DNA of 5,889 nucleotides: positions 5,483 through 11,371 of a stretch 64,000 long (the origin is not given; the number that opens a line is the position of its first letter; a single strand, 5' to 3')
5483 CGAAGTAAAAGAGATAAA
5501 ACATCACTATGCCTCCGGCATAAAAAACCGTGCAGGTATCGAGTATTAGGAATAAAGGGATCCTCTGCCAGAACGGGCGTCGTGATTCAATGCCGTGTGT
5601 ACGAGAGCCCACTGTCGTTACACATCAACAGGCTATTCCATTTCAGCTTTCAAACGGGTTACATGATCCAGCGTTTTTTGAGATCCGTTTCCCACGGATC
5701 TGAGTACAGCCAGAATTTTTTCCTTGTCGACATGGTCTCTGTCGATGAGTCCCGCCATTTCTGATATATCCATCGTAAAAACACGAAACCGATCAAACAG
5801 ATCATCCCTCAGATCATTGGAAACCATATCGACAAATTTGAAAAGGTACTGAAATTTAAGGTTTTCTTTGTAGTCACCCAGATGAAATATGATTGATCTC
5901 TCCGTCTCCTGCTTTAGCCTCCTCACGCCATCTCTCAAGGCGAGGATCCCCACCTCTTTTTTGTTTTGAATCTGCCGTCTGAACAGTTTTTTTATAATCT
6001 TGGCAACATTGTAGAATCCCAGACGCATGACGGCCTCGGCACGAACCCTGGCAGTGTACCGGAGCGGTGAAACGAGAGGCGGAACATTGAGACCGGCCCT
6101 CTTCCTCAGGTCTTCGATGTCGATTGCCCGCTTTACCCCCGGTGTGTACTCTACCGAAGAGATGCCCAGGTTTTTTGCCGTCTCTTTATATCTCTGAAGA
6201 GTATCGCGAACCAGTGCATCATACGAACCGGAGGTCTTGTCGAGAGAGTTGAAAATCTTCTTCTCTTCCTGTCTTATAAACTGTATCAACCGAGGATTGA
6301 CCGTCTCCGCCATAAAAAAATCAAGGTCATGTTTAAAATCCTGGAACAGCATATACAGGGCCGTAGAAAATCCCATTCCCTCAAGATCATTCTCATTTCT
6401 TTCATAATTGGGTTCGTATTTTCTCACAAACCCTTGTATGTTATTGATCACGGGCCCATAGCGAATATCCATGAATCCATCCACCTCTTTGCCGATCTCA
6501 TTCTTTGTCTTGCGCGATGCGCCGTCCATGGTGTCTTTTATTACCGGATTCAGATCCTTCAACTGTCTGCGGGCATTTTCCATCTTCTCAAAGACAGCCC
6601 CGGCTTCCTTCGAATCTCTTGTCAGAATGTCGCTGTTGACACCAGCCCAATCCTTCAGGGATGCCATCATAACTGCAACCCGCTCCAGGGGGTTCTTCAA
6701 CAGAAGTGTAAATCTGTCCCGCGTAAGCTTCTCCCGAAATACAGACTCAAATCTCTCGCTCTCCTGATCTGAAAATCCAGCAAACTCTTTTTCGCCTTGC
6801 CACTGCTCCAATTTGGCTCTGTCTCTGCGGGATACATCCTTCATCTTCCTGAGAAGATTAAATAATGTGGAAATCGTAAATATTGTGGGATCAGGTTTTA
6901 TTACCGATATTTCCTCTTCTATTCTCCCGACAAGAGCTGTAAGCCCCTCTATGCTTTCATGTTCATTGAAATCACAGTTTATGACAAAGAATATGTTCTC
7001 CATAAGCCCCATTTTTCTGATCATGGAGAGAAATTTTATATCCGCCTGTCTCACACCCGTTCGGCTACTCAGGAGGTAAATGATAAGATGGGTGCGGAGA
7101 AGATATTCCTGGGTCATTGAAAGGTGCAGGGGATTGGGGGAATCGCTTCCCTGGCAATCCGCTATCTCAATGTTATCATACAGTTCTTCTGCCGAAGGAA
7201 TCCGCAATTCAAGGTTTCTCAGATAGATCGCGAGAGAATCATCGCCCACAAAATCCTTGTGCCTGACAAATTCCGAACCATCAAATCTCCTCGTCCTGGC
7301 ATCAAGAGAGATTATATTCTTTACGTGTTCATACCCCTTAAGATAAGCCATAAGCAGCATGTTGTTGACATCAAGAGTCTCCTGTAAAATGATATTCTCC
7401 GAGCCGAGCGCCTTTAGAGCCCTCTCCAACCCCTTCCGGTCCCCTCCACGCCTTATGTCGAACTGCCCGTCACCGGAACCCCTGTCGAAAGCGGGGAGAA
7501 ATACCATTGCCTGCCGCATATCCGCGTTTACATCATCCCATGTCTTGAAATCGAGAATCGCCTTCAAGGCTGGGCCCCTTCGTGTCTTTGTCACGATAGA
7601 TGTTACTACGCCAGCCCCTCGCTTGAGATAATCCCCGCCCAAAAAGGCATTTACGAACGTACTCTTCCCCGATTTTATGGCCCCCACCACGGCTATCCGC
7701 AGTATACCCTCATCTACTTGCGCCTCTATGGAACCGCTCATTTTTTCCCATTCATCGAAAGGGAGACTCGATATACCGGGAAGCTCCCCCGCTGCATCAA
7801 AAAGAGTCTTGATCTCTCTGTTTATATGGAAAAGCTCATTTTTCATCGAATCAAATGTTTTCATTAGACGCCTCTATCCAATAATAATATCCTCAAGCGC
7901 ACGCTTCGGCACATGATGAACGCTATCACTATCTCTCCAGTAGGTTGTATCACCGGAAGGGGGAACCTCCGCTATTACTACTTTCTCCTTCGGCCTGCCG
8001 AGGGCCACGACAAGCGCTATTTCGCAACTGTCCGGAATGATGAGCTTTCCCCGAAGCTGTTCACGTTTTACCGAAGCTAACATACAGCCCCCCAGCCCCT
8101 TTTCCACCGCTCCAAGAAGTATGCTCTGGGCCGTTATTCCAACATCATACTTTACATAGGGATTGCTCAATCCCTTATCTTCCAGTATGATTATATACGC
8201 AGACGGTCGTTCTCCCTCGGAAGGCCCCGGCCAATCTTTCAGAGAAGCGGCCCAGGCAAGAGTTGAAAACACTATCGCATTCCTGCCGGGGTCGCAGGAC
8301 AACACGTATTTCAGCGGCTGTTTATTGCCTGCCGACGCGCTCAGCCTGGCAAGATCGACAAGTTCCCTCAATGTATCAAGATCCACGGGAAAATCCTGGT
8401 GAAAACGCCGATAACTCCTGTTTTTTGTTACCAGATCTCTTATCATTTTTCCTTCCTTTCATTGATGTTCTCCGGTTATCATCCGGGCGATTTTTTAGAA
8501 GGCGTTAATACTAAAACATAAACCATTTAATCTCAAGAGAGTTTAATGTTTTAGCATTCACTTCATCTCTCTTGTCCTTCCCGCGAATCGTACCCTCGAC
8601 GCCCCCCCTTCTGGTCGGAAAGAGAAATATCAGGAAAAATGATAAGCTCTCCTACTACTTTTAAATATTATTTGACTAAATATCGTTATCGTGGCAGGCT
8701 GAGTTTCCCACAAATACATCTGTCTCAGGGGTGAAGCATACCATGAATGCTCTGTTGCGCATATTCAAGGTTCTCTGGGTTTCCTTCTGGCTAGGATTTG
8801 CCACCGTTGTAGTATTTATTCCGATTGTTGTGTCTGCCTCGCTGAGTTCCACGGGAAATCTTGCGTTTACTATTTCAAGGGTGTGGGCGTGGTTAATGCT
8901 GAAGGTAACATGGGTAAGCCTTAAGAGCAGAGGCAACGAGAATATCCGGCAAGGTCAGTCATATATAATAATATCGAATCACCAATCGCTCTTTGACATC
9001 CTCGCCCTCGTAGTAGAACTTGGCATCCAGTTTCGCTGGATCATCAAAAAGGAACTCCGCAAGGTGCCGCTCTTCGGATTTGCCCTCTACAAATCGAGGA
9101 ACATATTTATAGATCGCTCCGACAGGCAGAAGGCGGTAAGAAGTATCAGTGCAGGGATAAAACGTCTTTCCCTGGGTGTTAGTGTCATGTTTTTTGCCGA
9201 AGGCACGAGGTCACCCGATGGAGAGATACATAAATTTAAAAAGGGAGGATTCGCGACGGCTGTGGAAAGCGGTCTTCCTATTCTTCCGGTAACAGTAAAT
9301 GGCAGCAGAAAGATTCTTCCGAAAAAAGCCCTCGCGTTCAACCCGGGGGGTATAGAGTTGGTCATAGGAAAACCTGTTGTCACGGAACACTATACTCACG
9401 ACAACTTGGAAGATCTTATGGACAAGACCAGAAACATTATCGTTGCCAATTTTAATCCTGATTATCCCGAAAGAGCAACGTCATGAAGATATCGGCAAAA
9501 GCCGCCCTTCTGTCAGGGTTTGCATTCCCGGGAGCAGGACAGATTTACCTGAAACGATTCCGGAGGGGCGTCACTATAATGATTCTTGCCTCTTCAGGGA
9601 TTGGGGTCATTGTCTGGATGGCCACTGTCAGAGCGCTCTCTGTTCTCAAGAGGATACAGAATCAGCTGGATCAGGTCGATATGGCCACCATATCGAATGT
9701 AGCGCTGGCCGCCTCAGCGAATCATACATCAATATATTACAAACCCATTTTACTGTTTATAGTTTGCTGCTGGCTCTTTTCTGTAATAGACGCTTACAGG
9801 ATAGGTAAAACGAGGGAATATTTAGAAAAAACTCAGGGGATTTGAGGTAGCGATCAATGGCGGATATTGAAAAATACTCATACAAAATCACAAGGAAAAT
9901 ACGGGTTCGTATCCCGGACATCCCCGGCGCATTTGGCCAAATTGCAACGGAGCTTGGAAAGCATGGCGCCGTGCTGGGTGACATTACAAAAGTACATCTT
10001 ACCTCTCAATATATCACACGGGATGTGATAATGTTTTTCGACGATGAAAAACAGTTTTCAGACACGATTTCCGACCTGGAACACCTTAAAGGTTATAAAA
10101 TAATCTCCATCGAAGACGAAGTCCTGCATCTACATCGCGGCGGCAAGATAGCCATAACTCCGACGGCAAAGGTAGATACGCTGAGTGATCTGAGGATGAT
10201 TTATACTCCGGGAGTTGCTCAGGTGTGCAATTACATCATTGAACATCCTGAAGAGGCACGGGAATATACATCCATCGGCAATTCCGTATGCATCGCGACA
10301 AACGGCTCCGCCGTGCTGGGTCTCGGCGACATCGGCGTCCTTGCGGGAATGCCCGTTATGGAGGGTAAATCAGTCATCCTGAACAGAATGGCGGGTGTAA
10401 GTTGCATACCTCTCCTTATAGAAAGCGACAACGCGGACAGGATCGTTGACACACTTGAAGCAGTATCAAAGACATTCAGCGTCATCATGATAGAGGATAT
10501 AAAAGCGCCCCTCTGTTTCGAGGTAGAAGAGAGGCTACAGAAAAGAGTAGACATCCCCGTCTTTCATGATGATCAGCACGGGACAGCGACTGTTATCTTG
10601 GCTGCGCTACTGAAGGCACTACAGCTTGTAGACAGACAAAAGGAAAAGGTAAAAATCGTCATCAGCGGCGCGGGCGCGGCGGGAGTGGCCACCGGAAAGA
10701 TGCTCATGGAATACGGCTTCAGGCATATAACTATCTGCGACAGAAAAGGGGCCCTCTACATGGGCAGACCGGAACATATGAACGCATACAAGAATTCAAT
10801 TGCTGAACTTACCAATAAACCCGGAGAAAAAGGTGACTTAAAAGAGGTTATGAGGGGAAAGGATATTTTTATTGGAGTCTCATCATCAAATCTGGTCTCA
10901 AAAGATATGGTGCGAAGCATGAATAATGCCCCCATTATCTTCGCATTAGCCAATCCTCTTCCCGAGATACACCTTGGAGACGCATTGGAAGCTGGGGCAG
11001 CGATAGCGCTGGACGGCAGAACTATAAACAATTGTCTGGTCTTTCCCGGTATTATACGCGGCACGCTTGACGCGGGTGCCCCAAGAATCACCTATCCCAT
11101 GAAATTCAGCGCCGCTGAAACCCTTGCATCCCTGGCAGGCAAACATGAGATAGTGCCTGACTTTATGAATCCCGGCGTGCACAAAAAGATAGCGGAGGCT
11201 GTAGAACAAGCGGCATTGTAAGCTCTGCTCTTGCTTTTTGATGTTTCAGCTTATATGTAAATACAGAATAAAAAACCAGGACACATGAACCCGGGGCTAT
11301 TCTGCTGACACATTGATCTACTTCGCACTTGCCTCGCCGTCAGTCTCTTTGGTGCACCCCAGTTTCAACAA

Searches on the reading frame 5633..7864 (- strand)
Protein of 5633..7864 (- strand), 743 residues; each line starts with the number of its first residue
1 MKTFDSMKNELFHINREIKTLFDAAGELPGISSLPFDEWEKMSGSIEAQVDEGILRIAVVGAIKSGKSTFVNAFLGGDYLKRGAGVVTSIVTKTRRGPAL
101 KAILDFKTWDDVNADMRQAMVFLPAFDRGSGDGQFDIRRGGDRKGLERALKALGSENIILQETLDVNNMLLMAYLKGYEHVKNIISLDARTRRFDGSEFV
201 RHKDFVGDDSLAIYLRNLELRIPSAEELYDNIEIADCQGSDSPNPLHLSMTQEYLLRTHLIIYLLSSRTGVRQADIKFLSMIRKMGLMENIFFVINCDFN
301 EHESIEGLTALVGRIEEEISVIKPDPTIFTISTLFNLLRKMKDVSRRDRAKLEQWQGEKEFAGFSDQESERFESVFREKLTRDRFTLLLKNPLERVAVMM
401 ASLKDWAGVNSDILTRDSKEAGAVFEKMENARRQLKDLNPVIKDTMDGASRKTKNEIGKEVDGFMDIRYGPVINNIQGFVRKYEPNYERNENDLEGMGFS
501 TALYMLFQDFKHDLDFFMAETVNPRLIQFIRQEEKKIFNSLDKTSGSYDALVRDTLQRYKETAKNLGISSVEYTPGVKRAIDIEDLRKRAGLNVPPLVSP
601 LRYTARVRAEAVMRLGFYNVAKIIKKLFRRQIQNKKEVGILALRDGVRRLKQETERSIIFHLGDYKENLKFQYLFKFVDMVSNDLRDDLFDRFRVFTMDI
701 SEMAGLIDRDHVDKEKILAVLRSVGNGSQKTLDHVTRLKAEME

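Call 29: search_protein_families(library=pfam, proteins=[window:5633-7864:-], max_evalue=0.00001)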
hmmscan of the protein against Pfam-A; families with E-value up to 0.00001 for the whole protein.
window:5633-7864:- (743 aa): 1 family
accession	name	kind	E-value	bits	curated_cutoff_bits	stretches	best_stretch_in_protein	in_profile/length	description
PF00350.29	Dynamin_N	-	5.8e-14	52.9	27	1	57-285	1-156/168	Dynamin family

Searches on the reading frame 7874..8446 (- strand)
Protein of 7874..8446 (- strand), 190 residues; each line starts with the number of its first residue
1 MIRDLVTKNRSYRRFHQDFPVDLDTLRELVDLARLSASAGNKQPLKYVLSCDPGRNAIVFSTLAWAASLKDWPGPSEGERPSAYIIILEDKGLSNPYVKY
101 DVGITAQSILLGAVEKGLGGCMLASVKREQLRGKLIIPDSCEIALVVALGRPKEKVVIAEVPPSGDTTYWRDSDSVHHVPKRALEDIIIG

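Call 29: search_protein_families(library=pfam, proteins=[window:7874-8446:-], max_evalue=0.00001)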
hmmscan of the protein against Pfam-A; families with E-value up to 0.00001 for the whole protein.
window:7874-8446:- (190 aa): 2 families
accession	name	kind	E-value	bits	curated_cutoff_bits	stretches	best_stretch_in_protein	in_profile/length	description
PF00881.29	Nitroreductase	-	1.1e-13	52.2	23.5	1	8-151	3-167/167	Nitroreductase family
PF14512.11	TM1586_NiRdase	-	9.1e-07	29.1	27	0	84-157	69-138/215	Putative TM nitroreductase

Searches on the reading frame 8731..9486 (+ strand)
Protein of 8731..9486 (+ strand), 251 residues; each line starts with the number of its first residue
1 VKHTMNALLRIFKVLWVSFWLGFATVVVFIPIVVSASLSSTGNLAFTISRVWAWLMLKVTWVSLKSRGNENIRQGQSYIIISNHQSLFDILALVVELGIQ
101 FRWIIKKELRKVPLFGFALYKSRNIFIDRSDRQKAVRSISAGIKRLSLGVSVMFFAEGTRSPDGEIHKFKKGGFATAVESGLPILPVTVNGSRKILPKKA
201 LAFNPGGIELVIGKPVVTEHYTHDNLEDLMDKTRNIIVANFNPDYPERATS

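Call 29: search_protein_families(library=pfam, proteins=[window:8731-9486:+], max_evalue=0.00001)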
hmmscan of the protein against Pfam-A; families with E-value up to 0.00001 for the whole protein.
window:8731-9486:+ (251 aa): 1 family
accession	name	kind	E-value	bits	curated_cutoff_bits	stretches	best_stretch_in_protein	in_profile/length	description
PF01553.26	Acyltransferase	-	4e-28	98.3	23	1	65-189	3-131/132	Acyltransferase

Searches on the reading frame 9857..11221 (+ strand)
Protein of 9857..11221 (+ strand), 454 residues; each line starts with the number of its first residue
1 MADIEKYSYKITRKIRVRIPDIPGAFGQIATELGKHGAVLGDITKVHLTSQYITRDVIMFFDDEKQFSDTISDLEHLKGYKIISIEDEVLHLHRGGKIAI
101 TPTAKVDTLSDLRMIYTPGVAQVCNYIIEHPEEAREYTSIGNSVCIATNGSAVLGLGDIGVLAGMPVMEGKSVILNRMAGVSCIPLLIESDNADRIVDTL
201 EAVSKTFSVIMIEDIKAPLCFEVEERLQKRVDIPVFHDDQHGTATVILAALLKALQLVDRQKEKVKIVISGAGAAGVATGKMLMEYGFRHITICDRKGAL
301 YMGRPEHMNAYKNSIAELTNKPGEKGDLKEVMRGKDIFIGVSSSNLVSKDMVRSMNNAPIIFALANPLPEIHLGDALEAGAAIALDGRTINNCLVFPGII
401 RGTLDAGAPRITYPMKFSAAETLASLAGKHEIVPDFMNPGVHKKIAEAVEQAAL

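Call 29: search_protein_families(library=pfam, proteins=[window:9857-11221:+], max_evalue=0.00001)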
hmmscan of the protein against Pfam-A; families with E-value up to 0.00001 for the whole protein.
window:9857-11221:+ (454 aa): 2 families
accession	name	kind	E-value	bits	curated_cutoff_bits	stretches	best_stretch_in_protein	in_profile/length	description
PF00390.24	malic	-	3.1e-23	83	23.1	1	103-190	9-117/182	Malic enzyme, N-terminal domain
PF03949.21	Malic_M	-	5.6e-18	65.6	23.5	1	242-369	3-148/258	Malic enzyme, NAD binding domain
